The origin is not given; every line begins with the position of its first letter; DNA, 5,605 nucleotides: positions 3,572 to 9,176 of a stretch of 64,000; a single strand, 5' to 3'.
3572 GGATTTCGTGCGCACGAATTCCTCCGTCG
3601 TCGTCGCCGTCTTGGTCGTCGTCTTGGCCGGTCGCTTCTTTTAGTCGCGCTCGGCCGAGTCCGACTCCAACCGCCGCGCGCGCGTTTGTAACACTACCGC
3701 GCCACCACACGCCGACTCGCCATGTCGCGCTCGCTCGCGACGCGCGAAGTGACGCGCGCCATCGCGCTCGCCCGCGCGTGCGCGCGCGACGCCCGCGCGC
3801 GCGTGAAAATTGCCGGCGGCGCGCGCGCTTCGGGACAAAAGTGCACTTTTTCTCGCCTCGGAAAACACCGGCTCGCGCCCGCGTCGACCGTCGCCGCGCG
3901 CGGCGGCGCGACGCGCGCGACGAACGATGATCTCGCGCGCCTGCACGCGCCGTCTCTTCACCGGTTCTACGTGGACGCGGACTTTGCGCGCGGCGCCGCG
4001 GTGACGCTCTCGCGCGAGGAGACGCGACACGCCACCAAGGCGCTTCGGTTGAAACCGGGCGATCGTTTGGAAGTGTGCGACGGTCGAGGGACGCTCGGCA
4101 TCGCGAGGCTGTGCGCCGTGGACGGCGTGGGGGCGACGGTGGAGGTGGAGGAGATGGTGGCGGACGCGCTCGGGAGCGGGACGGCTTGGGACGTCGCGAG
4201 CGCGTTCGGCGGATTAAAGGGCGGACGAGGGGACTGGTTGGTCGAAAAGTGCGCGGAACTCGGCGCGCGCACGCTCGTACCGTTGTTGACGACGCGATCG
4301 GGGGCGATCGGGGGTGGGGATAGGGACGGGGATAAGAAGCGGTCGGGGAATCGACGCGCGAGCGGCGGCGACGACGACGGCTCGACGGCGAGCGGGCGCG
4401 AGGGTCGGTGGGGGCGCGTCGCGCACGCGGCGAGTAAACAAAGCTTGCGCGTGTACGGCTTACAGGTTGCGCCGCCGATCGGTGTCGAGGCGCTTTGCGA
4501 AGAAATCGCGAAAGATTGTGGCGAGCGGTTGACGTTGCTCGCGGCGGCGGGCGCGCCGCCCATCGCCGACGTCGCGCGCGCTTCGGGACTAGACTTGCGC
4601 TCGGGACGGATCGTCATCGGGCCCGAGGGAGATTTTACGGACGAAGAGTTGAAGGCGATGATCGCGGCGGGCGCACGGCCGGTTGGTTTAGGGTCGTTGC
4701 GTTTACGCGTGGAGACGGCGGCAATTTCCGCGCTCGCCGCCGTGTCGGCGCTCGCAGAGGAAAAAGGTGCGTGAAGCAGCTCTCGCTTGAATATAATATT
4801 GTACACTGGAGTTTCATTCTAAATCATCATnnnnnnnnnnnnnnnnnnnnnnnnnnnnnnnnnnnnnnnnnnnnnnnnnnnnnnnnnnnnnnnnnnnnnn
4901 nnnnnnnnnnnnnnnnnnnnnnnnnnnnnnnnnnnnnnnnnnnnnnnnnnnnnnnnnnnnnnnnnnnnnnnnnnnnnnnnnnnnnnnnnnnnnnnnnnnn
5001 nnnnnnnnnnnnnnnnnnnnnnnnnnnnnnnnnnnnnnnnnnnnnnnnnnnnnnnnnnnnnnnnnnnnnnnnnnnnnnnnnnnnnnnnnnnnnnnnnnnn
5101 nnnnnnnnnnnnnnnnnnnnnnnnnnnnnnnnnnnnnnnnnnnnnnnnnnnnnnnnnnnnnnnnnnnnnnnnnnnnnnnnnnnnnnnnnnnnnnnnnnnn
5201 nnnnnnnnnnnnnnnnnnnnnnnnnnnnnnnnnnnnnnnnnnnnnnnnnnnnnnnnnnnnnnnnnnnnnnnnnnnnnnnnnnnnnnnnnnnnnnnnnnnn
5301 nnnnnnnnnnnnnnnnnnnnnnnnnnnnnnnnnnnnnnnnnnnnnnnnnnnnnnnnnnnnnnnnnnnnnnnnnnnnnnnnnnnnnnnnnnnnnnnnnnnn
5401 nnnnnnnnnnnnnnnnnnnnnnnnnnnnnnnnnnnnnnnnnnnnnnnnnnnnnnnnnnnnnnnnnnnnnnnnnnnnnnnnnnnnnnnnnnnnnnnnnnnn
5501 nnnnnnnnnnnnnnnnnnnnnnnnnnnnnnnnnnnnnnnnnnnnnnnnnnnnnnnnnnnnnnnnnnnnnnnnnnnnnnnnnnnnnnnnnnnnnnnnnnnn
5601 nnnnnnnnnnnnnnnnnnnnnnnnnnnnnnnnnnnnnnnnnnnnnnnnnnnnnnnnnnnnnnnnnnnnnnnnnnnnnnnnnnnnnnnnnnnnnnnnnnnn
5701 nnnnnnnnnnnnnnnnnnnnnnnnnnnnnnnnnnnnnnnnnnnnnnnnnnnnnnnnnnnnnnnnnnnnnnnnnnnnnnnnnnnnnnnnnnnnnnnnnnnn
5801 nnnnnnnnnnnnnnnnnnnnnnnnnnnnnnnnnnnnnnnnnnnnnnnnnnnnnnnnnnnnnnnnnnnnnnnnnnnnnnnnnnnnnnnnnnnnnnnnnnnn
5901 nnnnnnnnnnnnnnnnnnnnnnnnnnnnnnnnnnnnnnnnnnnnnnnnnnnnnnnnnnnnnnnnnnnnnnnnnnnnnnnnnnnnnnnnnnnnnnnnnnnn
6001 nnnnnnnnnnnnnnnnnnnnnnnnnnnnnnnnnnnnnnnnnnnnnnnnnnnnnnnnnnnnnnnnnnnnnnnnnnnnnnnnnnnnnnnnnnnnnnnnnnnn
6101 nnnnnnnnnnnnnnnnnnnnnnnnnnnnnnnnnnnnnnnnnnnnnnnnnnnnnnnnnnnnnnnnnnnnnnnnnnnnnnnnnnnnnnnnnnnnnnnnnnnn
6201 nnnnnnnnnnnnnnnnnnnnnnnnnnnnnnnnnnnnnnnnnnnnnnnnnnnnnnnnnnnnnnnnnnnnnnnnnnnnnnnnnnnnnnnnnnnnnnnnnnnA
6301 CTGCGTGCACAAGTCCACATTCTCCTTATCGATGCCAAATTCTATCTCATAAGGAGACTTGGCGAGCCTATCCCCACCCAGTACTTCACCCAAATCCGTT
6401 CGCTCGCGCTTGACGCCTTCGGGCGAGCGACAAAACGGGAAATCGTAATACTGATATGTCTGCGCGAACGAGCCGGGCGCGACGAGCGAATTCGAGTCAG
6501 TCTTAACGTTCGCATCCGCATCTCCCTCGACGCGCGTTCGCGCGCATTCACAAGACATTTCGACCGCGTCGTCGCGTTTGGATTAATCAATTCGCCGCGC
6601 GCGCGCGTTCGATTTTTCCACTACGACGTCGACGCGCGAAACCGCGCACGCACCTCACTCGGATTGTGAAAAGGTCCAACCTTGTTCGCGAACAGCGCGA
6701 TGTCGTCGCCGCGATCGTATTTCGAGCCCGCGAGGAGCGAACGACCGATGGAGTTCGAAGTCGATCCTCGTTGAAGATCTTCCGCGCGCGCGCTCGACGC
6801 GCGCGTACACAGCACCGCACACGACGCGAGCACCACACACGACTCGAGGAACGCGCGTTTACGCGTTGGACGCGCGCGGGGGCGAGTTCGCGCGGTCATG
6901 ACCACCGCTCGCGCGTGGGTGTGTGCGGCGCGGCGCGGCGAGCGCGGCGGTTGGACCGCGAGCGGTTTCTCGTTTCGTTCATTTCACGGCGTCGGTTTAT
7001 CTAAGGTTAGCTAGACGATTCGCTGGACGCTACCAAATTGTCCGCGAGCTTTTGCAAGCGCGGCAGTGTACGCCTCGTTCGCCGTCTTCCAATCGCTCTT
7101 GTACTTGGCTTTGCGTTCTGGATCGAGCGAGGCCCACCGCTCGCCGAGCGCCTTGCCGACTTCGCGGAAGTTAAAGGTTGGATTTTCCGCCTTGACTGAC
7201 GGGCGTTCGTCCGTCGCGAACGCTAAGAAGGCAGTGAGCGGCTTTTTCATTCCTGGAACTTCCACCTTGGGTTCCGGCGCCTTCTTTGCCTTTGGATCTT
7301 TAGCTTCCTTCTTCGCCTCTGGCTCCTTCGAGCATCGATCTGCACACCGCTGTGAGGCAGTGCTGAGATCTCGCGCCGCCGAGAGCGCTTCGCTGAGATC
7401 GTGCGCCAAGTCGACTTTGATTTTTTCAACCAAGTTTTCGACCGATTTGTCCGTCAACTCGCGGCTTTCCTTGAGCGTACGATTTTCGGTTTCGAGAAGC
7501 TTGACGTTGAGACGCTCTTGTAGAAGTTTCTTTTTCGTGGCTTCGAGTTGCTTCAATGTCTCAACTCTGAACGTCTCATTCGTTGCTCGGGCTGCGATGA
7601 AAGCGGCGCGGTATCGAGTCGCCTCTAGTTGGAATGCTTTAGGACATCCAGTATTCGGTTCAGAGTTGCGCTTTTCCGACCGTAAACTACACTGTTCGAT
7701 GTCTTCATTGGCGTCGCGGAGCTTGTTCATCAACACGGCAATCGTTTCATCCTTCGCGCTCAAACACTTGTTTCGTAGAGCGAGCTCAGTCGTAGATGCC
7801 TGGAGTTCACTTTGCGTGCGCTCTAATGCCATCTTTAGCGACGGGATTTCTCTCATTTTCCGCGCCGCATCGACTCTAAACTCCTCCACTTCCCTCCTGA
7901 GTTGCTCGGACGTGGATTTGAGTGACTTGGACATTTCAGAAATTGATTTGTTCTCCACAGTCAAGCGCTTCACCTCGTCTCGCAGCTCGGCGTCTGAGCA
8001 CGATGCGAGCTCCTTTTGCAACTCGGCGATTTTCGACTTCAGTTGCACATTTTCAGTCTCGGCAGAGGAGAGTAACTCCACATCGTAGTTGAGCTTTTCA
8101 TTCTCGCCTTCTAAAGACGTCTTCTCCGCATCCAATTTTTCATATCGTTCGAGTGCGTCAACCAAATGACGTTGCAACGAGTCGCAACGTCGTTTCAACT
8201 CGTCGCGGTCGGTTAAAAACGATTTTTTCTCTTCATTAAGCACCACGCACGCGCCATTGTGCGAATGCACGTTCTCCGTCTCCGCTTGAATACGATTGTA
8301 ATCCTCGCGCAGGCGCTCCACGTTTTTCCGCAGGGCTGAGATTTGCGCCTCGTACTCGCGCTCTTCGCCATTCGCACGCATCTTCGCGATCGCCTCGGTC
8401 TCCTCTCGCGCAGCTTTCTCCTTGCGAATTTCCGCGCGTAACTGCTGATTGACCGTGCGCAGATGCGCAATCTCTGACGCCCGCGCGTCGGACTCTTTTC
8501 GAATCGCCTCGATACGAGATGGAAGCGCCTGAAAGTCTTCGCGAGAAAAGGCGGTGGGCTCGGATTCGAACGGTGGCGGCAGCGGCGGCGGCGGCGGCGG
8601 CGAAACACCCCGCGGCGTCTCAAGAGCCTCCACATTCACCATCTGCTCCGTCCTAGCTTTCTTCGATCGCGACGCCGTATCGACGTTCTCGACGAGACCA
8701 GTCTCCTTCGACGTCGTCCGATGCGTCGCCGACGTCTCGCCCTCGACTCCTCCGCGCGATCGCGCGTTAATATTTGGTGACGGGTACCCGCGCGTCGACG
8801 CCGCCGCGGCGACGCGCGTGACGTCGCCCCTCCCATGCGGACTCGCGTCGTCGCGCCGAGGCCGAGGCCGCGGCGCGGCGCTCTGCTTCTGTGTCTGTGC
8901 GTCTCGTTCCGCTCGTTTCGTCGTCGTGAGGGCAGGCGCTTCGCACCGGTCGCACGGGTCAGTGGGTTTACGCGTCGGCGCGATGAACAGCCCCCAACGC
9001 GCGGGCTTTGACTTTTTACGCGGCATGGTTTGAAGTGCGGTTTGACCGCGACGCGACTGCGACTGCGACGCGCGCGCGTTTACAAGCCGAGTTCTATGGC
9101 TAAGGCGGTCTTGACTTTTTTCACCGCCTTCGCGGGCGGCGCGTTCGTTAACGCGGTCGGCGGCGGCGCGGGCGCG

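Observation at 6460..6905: TM9SF gene has a 5' intron that separates a signal-peptide exon; the ORF track misses it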

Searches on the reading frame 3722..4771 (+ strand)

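Call 40: search_protein_families(library=pfam, proteins=[window:3722-4771:+], max_evalue=0.001)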
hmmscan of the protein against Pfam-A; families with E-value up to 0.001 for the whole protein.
window:3722-4771:+ (350 aa): 2 families
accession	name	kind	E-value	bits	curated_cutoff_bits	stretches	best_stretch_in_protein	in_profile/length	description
PF04452.19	Methyltrans_RNA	-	1.3e-27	96.9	23.9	2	225-341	52-164/165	RNA methyltransferase domain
PF20260.4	PUA_4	-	3.6e-09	37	23.9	1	96-134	1-39/48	RNA methyltransferase PUA domain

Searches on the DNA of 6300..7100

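Call 33: search_rna_families(source=window, start=6300, end=7100, threshold=evalue, max_evalue=1)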
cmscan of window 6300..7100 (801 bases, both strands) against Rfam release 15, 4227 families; matches with E-value up to 1: 2.
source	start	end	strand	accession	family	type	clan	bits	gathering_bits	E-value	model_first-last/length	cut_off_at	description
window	6406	6433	+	RF01336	CRISPR-DR23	Gene; CRISPR;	-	19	45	0.91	1-36/36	no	CRISPR RNA direct repeat element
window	6875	6908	+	RF02494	Gl_U6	Gene; snRNA; splicing;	-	18.2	100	0.41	65-98/102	no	Giardia U6 spliceosomal RNA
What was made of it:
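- Tried and rejected: An Rfam scan of 6300..7100 gave only two chance-level matches (E = 0.4-0.9), so no snoRNA or other known RNA is hosted there (call 33).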

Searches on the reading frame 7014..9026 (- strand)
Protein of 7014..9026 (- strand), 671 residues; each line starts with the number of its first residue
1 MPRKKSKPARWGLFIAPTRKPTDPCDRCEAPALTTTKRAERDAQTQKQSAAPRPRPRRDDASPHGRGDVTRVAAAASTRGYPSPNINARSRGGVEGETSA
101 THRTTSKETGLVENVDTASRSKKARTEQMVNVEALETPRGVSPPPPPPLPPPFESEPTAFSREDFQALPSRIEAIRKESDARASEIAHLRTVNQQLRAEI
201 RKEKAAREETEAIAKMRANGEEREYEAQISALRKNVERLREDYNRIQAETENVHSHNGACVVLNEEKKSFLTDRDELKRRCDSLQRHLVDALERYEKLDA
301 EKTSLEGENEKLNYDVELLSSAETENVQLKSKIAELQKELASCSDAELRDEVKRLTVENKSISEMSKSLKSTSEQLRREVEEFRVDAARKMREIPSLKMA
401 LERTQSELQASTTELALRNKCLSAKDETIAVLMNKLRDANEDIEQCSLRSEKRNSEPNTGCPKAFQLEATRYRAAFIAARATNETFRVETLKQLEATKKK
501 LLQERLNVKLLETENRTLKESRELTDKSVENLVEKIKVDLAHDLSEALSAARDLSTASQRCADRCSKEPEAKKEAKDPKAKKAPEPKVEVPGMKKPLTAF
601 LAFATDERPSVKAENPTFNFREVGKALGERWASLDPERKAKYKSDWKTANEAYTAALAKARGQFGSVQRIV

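Call 36: list_cluster_members(proteins=[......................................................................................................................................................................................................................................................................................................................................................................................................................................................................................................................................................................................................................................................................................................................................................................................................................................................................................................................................, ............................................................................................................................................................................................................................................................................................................, window:7014-9026:-])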
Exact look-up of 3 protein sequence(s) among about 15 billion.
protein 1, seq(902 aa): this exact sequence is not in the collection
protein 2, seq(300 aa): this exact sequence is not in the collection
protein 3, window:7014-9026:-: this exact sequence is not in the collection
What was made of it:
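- Tried and rejected: Exact look-up of my own spliced models for the PRP6-like gene and for the acidic 300-aa gene, and of the unspliced 671-aa HMG-box ORF, found none of them (call 36).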

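Call 40: search_protein_families(library=pfam, proteins=[window:7014-9026:-], max_evalue=0.001)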
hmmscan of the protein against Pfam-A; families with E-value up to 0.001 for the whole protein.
window:7014-9026:- (671 aa): 2 families
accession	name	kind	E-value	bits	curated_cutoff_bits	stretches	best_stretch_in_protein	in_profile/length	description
PF00505.25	HMG_box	-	9.7e-15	55.2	25.4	1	594-657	2-65/69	HMG (high mobility group) box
PF09011.16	HMG_box_2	-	1.5e-08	35.6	22.4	1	594-650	5-61/72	HMG-box domain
